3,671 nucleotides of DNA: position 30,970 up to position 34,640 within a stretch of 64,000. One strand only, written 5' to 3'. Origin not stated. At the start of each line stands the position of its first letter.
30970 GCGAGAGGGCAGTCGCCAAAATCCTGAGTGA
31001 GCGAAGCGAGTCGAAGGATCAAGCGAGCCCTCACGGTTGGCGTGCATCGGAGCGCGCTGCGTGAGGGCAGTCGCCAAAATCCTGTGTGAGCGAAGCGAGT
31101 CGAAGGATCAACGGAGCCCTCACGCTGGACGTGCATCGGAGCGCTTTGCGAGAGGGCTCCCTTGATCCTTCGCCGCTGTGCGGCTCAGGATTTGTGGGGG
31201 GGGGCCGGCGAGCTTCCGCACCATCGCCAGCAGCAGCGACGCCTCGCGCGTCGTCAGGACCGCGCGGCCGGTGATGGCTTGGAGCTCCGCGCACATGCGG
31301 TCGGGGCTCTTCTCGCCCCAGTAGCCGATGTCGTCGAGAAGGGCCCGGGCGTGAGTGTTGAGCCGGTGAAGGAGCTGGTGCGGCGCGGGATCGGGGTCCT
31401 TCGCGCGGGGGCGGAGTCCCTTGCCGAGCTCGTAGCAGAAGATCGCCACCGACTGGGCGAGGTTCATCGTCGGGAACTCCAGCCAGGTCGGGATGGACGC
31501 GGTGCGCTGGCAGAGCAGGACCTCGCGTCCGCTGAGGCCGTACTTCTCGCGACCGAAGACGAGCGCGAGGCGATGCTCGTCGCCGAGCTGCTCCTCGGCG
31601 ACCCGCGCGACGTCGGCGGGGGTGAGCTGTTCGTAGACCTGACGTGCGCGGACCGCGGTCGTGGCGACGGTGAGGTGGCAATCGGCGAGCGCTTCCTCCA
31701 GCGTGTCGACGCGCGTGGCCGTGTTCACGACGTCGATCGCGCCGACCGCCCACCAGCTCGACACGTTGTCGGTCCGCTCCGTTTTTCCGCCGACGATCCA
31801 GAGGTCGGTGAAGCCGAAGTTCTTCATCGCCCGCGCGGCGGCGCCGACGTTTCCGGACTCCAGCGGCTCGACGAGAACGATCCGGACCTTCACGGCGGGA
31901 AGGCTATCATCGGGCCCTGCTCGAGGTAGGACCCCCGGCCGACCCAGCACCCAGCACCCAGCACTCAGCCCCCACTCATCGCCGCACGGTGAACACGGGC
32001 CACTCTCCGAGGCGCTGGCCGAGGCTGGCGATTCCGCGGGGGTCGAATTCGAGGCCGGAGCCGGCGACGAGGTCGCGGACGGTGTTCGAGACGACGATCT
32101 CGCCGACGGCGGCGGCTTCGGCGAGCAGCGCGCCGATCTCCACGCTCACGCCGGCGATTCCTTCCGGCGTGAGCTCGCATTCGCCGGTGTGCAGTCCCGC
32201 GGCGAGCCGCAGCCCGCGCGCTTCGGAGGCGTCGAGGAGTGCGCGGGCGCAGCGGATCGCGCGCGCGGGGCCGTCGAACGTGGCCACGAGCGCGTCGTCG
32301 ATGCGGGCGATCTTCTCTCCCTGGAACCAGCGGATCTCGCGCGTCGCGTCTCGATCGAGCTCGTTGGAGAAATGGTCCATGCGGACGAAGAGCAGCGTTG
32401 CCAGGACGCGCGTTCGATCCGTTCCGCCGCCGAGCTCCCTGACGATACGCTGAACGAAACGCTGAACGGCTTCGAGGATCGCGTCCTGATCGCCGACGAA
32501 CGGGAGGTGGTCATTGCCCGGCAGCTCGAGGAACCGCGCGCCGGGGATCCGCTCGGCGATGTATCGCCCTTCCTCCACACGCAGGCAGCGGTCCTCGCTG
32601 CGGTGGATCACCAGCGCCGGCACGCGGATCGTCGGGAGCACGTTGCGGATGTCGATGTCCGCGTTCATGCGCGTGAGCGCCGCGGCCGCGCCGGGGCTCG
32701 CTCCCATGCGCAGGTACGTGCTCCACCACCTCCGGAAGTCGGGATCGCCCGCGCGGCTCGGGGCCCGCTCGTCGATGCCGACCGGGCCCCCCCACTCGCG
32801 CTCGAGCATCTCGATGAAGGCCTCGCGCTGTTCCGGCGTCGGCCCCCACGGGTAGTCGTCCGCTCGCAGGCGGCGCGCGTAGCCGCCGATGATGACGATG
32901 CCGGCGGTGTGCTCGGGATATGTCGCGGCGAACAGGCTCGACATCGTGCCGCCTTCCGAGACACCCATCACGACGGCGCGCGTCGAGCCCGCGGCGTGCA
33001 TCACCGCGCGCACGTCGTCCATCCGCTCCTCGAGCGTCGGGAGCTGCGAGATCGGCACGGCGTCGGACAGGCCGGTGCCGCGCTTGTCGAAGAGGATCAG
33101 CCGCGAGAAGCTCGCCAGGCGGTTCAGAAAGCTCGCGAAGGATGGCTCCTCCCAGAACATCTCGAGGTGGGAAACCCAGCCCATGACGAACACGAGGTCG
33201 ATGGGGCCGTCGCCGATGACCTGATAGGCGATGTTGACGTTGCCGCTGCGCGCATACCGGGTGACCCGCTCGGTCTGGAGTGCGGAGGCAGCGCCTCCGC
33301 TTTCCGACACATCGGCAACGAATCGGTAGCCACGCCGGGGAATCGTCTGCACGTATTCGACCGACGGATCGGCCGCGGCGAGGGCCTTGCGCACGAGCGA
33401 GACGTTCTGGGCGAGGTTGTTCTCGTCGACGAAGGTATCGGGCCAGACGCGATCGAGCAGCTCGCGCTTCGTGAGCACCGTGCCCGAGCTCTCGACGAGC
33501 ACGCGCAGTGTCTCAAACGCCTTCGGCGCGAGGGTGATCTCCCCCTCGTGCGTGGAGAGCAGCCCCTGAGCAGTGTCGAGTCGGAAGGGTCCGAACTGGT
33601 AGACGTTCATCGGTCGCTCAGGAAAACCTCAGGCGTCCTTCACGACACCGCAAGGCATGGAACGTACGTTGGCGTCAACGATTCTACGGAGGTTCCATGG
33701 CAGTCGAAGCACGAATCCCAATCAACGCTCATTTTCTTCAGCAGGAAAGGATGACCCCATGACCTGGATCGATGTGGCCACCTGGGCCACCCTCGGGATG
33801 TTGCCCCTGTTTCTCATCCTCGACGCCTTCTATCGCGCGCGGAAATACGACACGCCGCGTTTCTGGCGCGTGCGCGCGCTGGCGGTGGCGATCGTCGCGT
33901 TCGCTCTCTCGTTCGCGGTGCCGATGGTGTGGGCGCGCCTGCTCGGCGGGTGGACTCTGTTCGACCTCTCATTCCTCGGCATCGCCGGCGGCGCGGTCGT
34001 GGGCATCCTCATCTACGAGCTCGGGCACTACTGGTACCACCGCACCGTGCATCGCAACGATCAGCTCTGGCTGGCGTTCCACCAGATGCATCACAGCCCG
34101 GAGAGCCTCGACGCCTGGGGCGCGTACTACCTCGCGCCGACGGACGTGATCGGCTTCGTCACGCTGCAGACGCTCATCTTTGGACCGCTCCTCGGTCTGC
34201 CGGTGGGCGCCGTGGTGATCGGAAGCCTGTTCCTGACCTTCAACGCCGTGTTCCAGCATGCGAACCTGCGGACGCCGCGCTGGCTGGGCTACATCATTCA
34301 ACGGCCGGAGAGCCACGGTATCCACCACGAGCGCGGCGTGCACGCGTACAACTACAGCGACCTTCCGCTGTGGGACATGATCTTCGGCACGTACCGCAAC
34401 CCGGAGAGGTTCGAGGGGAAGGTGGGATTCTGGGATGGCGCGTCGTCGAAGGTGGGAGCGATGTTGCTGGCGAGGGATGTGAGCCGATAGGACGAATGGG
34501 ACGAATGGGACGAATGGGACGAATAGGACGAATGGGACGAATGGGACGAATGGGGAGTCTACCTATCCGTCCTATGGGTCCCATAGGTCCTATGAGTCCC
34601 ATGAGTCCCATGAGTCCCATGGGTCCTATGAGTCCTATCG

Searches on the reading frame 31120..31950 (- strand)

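Call 82: search_protein_families(library=pfam, proteins=[window:31120-31950:-], max_evalue=0.00001)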
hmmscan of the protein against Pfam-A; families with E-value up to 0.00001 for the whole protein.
window:31120-31950:- (276 aa): 1 family
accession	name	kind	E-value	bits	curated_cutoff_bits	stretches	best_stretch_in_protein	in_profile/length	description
PF00588.24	SpoU_methylase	-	1.2e-26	94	29.7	1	22-173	2-142/142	SpoU rRNA Methylase family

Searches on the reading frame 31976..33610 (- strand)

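Call 83: search_protein_families(library=pfam, proteins=[window:31976-33610:-], max_evalue=0.00001)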
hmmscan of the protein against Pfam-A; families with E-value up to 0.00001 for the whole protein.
window:31976-33610:- (544 aa): 4 families
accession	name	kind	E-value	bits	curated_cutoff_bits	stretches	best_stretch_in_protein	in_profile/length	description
PF00486.34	Trans_reg_C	-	4.6e-16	59.1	26.2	1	24-97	3-77/77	Transcriptional regulatory protein, C terminal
PF00561.26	Abhydrolase_1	-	3.1e-13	50.4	25.8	1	139-372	3-242/245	alpha/beta hydrolase fold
PF12697.13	Abhydrolase_6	-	8e-09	36.9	26.3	1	151-380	12-216/217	Alpha/beta hydrolase family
PF12146.15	Hydrolase_4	-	1.3e-08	34.9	27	1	172-357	35-219/239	Serine aminopeptidase, S33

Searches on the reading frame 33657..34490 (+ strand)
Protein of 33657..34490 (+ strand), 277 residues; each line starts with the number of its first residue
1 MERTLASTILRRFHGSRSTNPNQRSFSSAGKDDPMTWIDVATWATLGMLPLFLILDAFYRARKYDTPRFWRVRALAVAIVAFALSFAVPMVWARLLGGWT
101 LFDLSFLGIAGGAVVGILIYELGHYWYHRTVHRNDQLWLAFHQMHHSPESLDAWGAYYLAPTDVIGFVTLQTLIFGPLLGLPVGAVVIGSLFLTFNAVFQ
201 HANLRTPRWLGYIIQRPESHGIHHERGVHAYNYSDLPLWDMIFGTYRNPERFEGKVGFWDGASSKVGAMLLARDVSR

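Call 76: find_homologous_proteins(query=window:33657-34490:+, max_evalue=1e-40)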
Query window:33657-34490:+ (277 aa): 5166 proteins with E <= 1e-40 among 8000 candidates; the best 120 are listed.
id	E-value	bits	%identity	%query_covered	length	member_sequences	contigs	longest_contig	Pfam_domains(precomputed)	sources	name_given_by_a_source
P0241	4.5e-144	497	86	88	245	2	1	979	PF04116.20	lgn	-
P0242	2.2e-143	495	84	88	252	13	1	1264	PF04116.20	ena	-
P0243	2.3e-141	488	84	88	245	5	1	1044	PF04116.20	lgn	-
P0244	1.3e-140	486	83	88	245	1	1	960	PF04116.20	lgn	-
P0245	3.8e-139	481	82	88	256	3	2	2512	PF04116.20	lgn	-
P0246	6.8e-139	480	81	88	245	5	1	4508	PF04116.20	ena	-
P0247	1.3e-138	479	83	88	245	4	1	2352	PF04116.20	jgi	jgi:sterol desaturase/sphingolipid hydroxylase (fatty acid hydroxylase superfamily)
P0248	1.8e-138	479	82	88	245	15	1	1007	PF04116.20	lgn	-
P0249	3.7e-138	478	82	88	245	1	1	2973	PF04116.20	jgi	jgi:sterol desaturase/sphingolipid hydroxylase (fatty acid hydroxylase superfamily)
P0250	3.7e-137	475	81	88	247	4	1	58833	PF04116.20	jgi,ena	-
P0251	1.6e-136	472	80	88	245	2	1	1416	PF04116.20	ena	-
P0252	1.4e-134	466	81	88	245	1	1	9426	PF04116.20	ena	-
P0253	2.1e-134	466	80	87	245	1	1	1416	PF04116.20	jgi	jgi:sterol desaturase/sphingolipid hydroxylase (fatty acid hydroxylase superfamily)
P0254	6.0e-133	461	78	88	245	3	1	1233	PF04116.20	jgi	jgi:sterol desaturase/sphingolipid hydroxylase (fatty acid hydroxylase superfamily)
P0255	6.3e-133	461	78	88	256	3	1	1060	PF04116.20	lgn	-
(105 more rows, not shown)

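Call 78: find_encoding_contigs(protein=P0250, flank=1500, max_places=2)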
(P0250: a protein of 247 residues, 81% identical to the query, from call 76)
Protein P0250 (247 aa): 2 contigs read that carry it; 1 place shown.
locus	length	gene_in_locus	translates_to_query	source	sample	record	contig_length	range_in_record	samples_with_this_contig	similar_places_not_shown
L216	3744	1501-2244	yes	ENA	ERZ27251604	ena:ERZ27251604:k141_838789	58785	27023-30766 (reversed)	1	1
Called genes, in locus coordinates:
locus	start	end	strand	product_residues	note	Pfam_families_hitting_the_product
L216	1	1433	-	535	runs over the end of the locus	PF00486:Trans_reg_C, PF00561:Abhydrolase_1, PF12146:Hydrolase_4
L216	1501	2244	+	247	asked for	PF04116:FA_hydroxylase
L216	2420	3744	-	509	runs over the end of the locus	-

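Call 79: find_encoding_contigs(protein=P0246, flank=1500, max_places=2)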
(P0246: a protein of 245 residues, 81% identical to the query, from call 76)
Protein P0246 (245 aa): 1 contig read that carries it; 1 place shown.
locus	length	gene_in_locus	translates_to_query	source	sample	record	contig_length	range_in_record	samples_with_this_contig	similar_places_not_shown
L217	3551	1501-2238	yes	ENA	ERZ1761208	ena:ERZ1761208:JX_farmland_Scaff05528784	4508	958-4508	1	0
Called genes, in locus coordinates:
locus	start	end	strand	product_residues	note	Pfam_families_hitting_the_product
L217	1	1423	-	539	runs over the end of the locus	PF00486:Trans_reg_C, PF00561:Abhydrolase_1, PF12697:Abhydrolase_6, PF12146:Hydrolase_4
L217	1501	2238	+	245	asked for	PF04116:FA_hydroxylase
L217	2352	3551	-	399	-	?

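Call 80: find_encoding_contigs(protein=P0252, flank=1500, max_places=2)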
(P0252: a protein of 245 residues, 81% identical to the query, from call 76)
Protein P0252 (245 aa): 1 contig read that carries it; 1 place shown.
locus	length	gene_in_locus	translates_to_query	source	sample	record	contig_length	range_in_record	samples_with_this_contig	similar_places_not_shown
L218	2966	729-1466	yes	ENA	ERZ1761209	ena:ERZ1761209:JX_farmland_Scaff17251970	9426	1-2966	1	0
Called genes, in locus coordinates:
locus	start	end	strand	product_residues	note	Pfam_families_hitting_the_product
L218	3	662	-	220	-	?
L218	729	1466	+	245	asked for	PF04116:FA_hydroxylase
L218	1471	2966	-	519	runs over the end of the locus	-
